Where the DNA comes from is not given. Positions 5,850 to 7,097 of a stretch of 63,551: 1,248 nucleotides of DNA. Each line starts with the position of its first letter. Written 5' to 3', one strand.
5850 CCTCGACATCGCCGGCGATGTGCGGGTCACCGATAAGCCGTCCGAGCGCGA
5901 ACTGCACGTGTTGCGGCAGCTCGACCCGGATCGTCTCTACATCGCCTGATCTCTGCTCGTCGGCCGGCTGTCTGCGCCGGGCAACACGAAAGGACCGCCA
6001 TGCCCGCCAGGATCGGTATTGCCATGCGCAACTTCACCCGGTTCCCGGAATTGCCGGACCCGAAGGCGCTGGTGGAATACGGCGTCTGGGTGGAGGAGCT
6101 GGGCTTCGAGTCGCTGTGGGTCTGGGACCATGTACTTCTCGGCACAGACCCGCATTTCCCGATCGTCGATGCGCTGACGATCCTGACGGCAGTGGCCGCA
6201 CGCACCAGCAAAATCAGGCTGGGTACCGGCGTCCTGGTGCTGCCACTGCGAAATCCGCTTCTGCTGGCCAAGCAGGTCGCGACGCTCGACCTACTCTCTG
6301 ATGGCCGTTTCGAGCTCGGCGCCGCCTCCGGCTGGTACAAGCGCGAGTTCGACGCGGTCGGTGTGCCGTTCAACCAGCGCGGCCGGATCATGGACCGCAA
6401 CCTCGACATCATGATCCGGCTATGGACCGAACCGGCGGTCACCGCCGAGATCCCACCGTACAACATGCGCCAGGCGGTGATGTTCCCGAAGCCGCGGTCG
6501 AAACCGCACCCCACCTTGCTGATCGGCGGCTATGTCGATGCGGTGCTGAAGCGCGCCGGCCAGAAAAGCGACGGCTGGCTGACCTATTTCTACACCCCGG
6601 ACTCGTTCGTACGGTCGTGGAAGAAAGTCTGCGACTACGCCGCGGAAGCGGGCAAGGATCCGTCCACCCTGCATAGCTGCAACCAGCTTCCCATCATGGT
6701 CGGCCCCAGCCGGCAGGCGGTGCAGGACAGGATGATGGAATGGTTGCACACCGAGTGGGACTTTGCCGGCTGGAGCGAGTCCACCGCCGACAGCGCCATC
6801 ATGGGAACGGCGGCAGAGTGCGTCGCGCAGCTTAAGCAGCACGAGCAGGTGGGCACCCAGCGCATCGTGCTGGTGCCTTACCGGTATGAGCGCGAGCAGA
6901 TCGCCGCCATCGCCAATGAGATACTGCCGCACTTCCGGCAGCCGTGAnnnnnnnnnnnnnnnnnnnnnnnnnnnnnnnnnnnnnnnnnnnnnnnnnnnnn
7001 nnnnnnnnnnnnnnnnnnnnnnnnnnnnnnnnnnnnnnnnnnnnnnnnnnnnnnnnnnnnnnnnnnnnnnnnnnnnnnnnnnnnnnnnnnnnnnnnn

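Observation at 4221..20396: ~16 kb accessory island mixing C-N-cleaving oxygenases, deacylase/lyase steps and CoA chemistry: candidate undescribed catabolic pathway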

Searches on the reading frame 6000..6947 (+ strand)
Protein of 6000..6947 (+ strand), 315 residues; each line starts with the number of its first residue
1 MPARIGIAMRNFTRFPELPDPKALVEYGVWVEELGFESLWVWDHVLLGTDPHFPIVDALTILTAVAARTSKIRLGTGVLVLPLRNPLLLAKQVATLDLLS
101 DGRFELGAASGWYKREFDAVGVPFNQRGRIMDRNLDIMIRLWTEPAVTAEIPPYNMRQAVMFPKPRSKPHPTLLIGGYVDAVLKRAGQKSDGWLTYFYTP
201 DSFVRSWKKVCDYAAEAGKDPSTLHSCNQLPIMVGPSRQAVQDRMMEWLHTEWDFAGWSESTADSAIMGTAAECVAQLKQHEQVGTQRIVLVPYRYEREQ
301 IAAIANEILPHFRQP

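Call 4: search_protein_families(library=pfam, proteins=[window:6000-6947:+])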
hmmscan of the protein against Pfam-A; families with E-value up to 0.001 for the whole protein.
window:6000-6947:+ (315 aa): 1 family
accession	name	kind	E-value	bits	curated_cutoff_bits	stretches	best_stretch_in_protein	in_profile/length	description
PF00296.26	Bac_luciferase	-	1.4e-52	179.4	27.9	1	19-263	20-265/314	Luciferase-like monooxygenase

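Call 6: search_protein_families(library=ncbifam, proteins=[window:6000-6947:+], max_evalue=0.00001)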
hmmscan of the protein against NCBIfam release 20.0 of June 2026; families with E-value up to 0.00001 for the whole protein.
window:6000-6947:+ (315 aa): 32 families (the best 25 are shown)
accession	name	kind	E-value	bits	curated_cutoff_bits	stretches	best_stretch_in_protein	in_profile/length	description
TIGR03619.1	F420_Rv2161c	subfamily_domain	8.9e-59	199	166.9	1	26-290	2-244/247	TIGR03619 family F420-dependent LLM class oxidoreductase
TIGR03571.1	lucif_BA3436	subfamily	3.5e-36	125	303.9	1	24-211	33-225/304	TIGR03571 family LLM class oxidoreductase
TIGR03560.1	F420_Rv1855c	subfamily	4.5e-36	124.8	231.4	1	29-226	20-224/227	TIGR03560 family F420-dependent LLM class oxidoreductase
TIGR03621.1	F420_MSMEG_2516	subfamily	6.7e-30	104.2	213.15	1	22-191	14-171/295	TIGR03621 family F420-dependent LLM class oxidoreductase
TIGR03854.1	F420_MSMEG_3544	hypoth_equivalog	3e-25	89.1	295.6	1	23-236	17-220/290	TIGR03854 family LLM class F420-dependent oxidoreductase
TIGR04021.1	LLM_DMSO2_sfnG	equivalog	4.1e-25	88.9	382.95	1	57-221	62-228/350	dimethylsulfone monooxygenase SfnG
TIGR04027.1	LLM_KPN_01858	hypoth_equivalog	5.2e-25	88.1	412.9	1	30-149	28-145/326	putative FMN-dependent luciferase-like monooxygenase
TIGR03857.1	F420_MSMEG_2249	hypoth_equivalog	2.7e-23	82.7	218.4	1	20-227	12-209/329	TIGR03857 family LLM class F420-dependent oxidoreductase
TIGR04020.1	seco_metab_LLM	subfamily_domain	2.8e-23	82.6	244.45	1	27-245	24-242/341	MupA/Atu3671 family FMN-dependent luciferase-like monooxygenase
TIGR03856.1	F420_MSMEG_2906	subfamily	1.6e-20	73.7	243.7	1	30-228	24-208/249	LLM class F420-dependent oxidoreductase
TIGR03555.1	F420_mer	equivalog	1.4e-19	70.7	348.7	1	23-225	13-205/325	5,10-methylenetetrahydromethanopterin reductase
NF002619.0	PRK02271.1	equivalog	1.4e-19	70.5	276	1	21-227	13-208/329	5,10-methylenetetrahydromethanopterin reductase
TIGR03564.1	F420_MSMEG_4879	subfamily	4.7e-19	69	234.25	1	30-219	7-187/265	TIGR03564 family F420-dependent LLM class oxidoreductase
TIGR03557.1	F420_G6P_family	subfamily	2.1e-18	66.5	210.4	1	17-260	8-240/316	TIGR03557 family F420-dependent LLM class oxidoreductase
TIGR03559.1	F420_Rv3520c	subfamily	3.1e-16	59.3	335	1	56-244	38-238/325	LLM class F420-dependent oxidoreductase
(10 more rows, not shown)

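Call 66: find_homologous_proteins(query=window:6000-6947:+, max_evalue=1e-40)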
Query window:6000-6947:+ (315 aa): 3988 proteins with E <= 1e-40 among 7918 candidates; the best 120 are listed.
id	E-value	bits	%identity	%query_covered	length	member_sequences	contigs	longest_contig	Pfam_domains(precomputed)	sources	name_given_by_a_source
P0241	1.8e-199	680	92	99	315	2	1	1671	PF00296.27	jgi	jgi:alkanesulfonate monooxygenase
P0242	3.0e-198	676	92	99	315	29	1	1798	PF00296.27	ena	-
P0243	6.6e-192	655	88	100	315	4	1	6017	PF00296.27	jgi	jgi:alkanesulfonate monooxygenase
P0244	7.9e-189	645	85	100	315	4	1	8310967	PF00296.27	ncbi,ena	-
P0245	1.7e-186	637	86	100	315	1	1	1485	PF00296.27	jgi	jgi:probable F420-dependent oxidoreductase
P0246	1.3e-185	634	86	99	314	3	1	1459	PF00296.27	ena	-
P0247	3.0e-184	630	85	97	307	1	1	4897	PF00296.27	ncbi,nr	ncbi:MAG TPA: TIGR03619 family F420-dependent LLM class oxidoreductase [Acetobacteraceae bacterium]|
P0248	9.2e-183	625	84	99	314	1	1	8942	PF00296.27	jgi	jgi:alkanesulfonate monooxygenase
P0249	1.0e-182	625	83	99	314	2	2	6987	PF00296.27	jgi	jgi:probable F420-dependent oxidoreductase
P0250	8.3e-182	622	82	99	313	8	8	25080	PF00296.27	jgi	jgi:probable F420-dependent oxidoreductase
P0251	6.7e-181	619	83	99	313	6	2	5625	PF00296.27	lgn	-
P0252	2.0e-179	614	82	100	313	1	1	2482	PF00296.27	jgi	jgi:probable F420-dependent oxidoreductase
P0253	8.7e-178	609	81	100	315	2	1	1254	PF00296.27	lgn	-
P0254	1.6e-177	608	82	100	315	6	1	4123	PF00296.27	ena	-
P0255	7.5e-175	599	81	100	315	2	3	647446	PF00296.27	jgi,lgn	jgi:probable F420-dependent oxidoreductase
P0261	3.0e-166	571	77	98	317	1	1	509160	PF00296.27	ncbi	ncbi:LLM class flavin-dependent oxidoreductase [Azospirillum sp. sgz301742]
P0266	3.9e-155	534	73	98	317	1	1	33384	PF00296.27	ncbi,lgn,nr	ncbi:MAG: TIGR03619 family F420-dependent LLM class oxidoreductase [Proteobacteria bacterium]|nr:TIG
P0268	2.7e-150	518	69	98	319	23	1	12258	PF00296.27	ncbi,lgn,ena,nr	ncbi:MAG: TIGR03619 family F420-dependent LLM class oxidoreductase [Gammaproteobacteria bacterium]|n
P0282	4.5e-146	504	68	98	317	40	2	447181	PF00296.27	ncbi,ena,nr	ncbi:MAG TPA: TIGR03619 family F420-dependent LLM class oxidoreductase [Stellaceae bacterium]|nr:TIG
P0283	5.3e-146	504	68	98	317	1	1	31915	PF00296.27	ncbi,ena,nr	ncbi:MAG: TIGR03619 family F420-dependent LLM class oxidoreductase [bacterium]|nr:TIGR03619 family F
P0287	7.8e-146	504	68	98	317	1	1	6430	PF00296.27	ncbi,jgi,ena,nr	ncbi:MAG TPA: TIGR03619 family F420-dependent LLM class oxidoreductase [Alphaproteobacteria bacteriu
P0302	4.8e-145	501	68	98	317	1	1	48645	PF00296.27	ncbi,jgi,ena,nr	ncbi:MAG TPA: TIGR03619 family F420-dependent LLM class oxidoreductase [Stellaceae bacterium]|nr:TIG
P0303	5.5e-145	501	66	98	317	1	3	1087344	PF00296.27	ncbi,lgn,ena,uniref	ncbi:TIGR03619 family F420-dependent LLM class oxidoreductase [Rhodospirillaceae bacterium SYSU D600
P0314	1.5e-144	499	67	98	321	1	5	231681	PF00296.27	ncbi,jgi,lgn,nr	ncbi:MAG TPA: TIGR03619 family F420-dependent LLM class oxidoreductase [Stellaceae bacterium]|nr:TIG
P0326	3.6e-144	498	68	98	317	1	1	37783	PF00296.27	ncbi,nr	ncbi:MAG TPA: TIGR03619 family F420-dependent LLM class oxidoreductase [Alphaproteobacteria bacteriu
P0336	8.7e-144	497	67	98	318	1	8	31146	PF00296.27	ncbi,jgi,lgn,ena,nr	ncbi:MAG: TIGR03619 family F420-dependent LLM class oxidoreductase [Nitrospinaceae bacterium]|jgi:pr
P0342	1.2e-143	497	68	98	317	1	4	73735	PF00296.27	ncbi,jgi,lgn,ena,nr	ncbi:MAG TPA: TIGR03619 family F420-dependent LLM class oxidoreductase [Alphaproteobacteria bacteriu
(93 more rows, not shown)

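Call 67: find_encoding_contigs(protein=P0261, flank=10000, max_places=1)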
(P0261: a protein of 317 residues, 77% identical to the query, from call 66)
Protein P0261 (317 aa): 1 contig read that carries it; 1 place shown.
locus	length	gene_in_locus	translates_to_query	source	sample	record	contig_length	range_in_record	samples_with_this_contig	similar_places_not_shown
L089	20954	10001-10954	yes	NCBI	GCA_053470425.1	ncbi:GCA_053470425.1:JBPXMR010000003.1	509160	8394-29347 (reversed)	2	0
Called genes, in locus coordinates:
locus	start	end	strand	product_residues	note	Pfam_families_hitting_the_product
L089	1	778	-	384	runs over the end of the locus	PF13433:Peripla_BP_5, PF13458:Peripla_BP_6, PF01094:ANF_receptor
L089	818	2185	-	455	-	PF03315:SDH_beta, PF03313:SDH_alpha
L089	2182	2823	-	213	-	PF06240:COXG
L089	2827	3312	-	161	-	PF00111:Fer2, PF13085:Fer2_3 (weak), PF01799:Fer2_2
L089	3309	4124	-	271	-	PF00941:FAD_binding_5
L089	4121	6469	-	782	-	PF01315:Ald_Xan_dh_C, PF02738:MoCoBD_1, PF20256:MoCoBD_2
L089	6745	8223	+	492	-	PF00291:PALP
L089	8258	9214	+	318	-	PF01144:CoA_trans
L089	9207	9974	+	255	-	PF01144:CoA_trans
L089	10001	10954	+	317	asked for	PF00296:Bac_luciferase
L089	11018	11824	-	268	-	PF00392:GntR, PF07702:UTRA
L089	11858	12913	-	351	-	PF02626:CT_A_B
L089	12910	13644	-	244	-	PF02682:CT_C_D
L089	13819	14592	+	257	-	PF03746:LamB_YcsF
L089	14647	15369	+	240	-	PF02826:2-Hacid_dh_C (weak), PF03446:NAD_binding_2, PF03807:F420_oxidored, PF07991:KARI_N (weak)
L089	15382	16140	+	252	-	PF01996:F420_ligase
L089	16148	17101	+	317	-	PF01933:CofD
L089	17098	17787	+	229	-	PF01983:CofC, PF12804:NTP_transf_3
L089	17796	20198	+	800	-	PF04055:Radical_SAM, PF19288:CofH_C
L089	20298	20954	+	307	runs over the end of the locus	PF05721:PhyH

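Call 68: find_encoding_contigs(protein=P0244, flank=10000, max_places=1)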
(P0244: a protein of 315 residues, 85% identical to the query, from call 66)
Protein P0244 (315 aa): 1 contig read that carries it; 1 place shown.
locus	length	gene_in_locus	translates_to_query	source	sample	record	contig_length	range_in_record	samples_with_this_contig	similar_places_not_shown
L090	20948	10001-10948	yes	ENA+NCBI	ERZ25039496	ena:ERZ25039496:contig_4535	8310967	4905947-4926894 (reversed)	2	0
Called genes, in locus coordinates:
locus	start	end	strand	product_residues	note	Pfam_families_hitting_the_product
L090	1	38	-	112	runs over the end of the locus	PF00034:Cytochrom_C (faint), PF13442:Cytochrome_CBB3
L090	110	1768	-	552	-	PF01011:PQQ, PF13360:PQQ_2, PF13570:Beta-prop_ACSF4 (faint), PF01011:PQQ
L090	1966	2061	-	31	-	-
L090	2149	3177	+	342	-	PF01609:DDE_Tnp_1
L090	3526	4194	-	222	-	PF00005:ABC_tran, PF13304:AAA_21 (faint)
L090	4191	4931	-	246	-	PF00005:ABC_tran, PF13304:AAA_21 (faint)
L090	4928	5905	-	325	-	PF02653:BPD_transp_2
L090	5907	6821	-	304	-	PF02653:BPD_transp_2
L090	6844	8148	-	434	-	PF13433:Peripla_BP_5, PF13458:Peripla_BP_6, PF01094:ANF_receptor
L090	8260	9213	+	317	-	PF01144:CoA_trans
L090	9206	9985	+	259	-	PF01144:CoA_trans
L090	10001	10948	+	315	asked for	PF00296:Bac_luciferase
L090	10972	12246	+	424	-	PF01546:Peptidase_M20, PF07687:M20_dimer (weak)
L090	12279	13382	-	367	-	PF00111:Fer2 (weak), PF13085:Fer2_3 (weak), PF01799:Fer2_2, PF06240:COXG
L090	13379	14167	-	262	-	PF00941:FAD_binding_5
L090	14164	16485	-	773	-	PF01315:Ald_Xan_dh_C, PF02738:MoCoBD_1, PF20256:MoCoBD_2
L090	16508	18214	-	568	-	PF03176:MMPL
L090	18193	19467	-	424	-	PF03176:MMPL (weak)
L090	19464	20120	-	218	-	PF05494:MlaC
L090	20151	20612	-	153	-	PF09917:DUF2147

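Call 69: find_encoding_contigs(protein=P0303, flank=10000, max_places=1)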
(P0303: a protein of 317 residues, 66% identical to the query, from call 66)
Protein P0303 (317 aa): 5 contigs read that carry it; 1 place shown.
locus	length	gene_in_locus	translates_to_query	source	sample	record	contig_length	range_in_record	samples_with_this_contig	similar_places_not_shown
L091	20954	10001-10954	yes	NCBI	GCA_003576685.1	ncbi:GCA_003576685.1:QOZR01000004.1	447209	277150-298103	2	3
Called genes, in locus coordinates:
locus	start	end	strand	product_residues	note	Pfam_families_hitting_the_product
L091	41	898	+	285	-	PF00561:Abhydrolase_1, PF12146:Hydrolase_4 (faint), PF12697:Abhydrolase_6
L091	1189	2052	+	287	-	PF00561:Abhydrolase_1, PF12146:Hydrolase_4, PF12697:Abhydrolase_6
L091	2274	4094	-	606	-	PF13522:GATase_6, PF13537:GATase_7, PF01380:SIS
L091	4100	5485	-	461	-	PF00483:NTP_transferase, PF01128:IspD, PF12804:NTP_transf_3, PF25084:LbH_EIF2B (faint), PF00132:Hexapep, PF25087:GMPPB_C (weak), PF00132:Hexapep, PF14602:Hexapep_2 (weak)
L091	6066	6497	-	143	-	PF02566:OsmC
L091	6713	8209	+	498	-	PF00291:PALP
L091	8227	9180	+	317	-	PF01144:CoA_trans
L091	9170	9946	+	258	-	PF01144:CoA_trans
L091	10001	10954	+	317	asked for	PF00296:Bac_luciferase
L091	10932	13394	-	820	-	PF04055:Radical_SAM, PF19288:CofH_C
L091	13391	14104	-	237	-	PF01983:CofC, PF12804:NTP_transf_3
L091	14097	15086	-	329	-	PF01933:CofD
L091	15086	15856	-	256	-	PF01996:F420_ligase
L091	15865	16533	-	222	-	PF03807:F420_oxidored, PF03446:NAD_binding_2 (weak)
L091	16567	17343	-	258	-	PF03746:LamB_YcsF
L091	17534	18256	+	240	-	PF02682:CT_C_D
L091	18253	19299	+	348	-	PF02626:CT_A_B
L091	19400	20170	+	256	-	PF00392:GntR, PF07702:UTRA (weak)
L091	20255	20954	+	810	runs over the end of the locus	PF01315:Ald_Xan_dh_C, PF02738:MoCoBD_1, PF20256:MoCoBD_2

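Call 85: search_dna_similar(query=window:6000-6947:+, collection=plasmids, mode=protein, max_rows=12, max_evalue=1e-60)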
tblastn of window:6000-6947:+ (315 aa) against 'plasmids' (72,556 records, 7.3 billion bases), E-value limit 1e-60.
Records with a match: 12; places in all: 12; records where one place covers at least 80% of the query: 12.
Best place of each record, by identity: <60% 12.
By first word of the organism name: Sinorhizobium 12.
By predicted mobility (MOB-suite, as given by PLSDB): conjugative 12.
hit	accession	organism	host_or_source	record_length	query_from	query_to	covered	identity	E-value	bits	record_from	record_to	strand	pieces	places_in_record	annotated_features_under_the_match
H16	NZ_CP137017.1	Sinorhizobium fredii GR64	Phaseolus vulgaris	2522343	5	313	98%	57.8%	9e-117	377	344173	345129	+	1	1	record has no annotation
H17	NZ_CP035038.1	Sinorhizobium fredii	single cell,soil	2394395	5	313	98%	57.5%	3e-116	375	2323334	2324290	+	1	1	none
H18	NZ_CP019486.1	Sinorhizobium meliloti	alfalfa,single cell,nitrogen fixing ...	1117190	5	313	98%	57.5%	2e-115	373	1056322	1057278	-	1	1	record has no annotation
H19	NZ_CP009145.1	Sinorhizobium meliloti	Medicago orbicularis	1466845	5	313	98%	57.5%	2e-115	373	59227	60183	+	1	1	none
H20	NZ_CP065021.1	Sinorhizobium meliloti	Medicago sativa subsp. varia (Martyn) ...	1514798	5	313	98%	57.5%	2e-115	373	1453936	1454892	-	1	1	none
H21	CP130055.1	Sinorhizobium meliloti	Medicago,Cell culture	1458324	6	313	97%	58.0%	9e-91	381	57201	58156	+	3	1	none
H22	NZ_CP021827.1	Sinorhizobium meliloti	Medicago truncatula,Single Cell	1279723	5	313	98%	57.2%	2e-115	373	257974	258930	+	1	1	record has no annotation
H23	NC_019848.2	Sinorhizobium meliloti GR4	-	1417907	5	313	98%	57.2%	3e-115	372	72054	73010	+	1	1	record has no annotation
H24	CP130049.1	Sinorhizobium meliloti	Medicago,Cell culture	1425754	5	313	98%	57.2%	3e-115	372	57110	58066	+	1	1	TIGR03619 family F420-dependent LLM class oxidoreductase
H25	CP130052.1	Sinorhizobium meliloti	Medicago,Cell culture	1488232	5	313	98%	57.2%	3e-115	372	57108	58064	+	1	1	TIGR03619 family F420-dependent LLM class oxidoreductase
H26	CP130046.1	Sinorhizobium meliloti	Medicago,Cell culture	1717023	5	313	98%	57.2%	3e-115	372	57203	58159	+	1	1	TIGR03619 family F420-dependent LLM class oxidoreductase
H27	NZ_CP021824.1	Sinorhizobium meliloti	Medicago truncatula,Single Cell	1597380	5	313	98%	56.9%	8e-115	371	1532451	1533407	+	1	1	none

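Call 87: get_annotated_region(hit=H24, flank=12000)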
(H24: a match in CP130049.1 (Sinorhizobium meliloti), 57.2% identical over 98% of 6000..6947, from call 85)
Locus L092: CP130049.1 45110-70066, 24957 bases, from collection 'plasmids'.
description: Sinorhizobium meliloti strain R28 plasmid pSymA, complete sequence
organism: Sinorhizobium meliloti (NCBI taxid 382)
taxonomy: Bacteria; Pseudomonadota; Alphaproteobacteria; Hyphomicrobiales; Rhizobiaceae; Sinorhizobium; Sinorhizobium meliloti
host: -; source: Medicago,Cell culture; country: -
typing (MOB-suite, as given by PLSDB): conjugative; relaxase MOBQ; mating-pair formation MPF_T
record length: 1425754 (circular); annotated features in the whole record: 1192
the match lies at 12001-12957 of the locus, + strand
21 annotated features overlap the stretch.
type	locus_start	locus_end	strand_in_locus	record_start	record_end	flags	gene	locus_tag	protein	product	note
CDS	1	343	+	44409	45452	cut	pyrC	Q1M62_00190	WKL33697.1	dihydroorotase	-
CDS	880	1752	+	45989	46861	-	-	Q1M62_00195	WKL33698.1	branched-chain amino acid ABC transporter permease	-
CDS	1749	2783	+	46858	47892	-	-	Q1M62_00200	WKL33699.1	branched-chain amino acid ABC transporter permease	-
CDS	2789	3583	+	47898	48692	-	-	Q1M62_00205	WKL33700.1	ABC transporter ATP-binding protein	-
CDS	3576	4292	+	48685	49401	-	-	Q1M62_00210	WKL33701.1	ABC transporter ATP-binding protein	-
CDS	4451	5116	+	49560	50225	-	npdG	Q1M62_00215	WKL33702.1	NADPH-dependent F420 reductase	-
CDS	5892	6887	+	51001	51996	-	cofD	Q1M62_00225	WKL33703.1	2-phospho-L-lactate transferase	-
CDS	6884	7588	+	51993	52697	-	cofC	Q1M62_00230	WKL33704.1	2-phospho-L-lactate guanylyltransferase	-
CDS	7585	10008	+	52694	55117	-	cofH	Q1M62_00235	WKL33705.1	5-amino-6-(D-ribitylamino)uracil--L-tyrosine 4-hydroxyphenyl transferase CofH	-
CDS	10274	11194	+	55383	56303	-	-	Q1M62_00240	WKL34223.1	CoA-transferase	-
CDS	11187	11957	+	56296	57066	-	-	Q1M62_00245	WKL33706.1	3-oxoadipate--succinyl-CoA transferase subunit B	-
CDS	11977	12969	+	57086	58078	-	-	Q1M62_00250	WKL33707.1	TIGR03619 family F420-dependent LLM class oxidoreductase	-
CDS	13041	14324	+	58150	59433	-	-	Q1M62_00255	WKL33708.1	ArgE/DapE family deacylase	-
CDS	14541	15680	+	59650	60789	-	-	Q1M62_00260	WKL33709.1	Re/Si-specific NAD(P)(+) transhydrogenase subunit alpha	-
CDS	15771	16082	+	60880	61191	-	-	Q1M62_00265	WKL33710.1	NAD(P) transhydrogenase subunit alpha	-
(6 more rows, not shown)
